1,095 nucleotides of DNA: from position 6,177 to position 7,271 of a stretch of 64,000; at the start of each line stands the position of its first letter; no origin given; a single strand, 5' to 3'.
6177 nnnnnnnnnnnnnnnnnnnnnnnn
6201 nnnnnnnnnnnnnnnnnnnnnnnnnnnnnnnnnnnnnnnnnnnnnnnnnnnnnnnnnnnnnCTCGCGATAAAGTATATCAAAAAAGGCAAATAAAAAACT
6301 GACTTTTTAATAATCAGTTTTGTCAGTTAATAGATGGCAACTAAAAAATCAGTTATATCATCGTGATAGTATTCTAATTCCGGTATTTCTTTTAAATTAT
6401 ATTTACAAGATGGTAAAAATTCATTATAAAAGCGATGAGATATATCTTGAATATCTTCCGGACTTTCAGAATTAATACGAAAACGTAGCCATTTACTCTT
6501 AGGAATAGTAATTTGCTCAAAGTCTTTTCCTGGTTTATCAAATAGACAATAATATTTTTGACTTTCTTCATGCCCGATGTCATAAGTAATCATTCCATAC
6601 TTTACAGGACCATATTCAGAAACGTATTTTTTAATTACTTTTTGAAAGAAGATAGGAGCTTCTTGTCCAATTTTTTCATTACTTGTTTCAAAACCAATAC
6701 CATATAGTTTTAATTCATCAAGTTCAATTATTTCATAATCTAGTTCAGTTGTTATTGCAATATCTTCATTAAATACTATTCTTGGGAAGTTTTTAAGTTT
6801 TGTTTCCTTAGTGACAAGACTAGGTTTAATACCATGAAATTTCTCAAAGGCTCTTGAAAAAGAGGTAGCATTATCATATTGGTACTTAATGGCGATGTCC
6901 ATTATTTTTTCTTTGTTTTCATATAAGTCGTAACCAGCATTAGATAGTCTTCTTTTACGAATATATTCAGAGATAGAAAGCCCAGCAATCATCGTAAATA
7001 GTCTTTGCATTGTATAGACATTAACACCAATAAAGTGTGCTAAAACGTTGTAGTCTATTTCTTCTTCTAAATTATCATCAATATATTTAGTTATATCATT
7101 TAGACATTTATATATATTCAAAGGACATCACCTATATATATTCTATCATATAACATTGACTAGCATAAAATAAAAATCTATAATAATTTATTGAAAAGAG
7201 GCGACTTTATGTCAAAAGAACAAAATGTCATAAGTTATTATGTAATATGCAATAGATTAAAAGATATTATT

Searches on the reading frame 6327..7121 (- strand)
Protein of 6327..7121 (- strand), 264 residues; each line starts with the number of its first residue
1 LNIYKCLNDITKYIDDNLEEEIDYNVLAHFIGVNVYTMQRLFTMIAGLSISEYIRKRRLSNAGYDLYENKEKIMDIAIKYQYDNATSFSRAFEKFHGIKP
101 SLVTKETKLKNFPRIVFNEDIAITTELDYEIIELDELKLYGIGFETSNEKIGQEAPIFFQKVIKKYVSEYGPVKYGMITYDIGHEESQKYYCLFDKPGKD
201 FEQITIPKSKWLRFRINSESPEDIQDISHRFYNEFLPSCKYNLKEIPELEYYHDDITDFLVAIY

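Call 35: search_protein_families(library=pfam, proteins=[window:6327-7121:-], max_evalue=0.001)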
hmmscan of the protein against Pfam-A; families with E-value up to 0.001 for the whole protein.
window:6327-7121:- (264 aa): 4 families
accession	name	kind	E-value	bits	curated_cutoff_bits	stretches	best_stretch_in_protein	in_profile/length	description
PF12833.13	HTH_18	-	3.6e-15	56.4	33.6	1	27-102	1-76/80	Helix-turn-helix domain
PF14526.11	Cass2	-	6.7e-12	46.3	27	1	130-256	1-138/150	Integron-associated effector binding protein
PF06445.20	GyrI-like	-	1.2e-09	39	26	1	128-255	2-137/155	GyrI-like small molecule binding domain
PF00165.29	HTH_AraC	-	3e-05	24.5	26.6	0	71-102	9-39/42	Bacterial regulatory helix-turn-helix proteins, AraC family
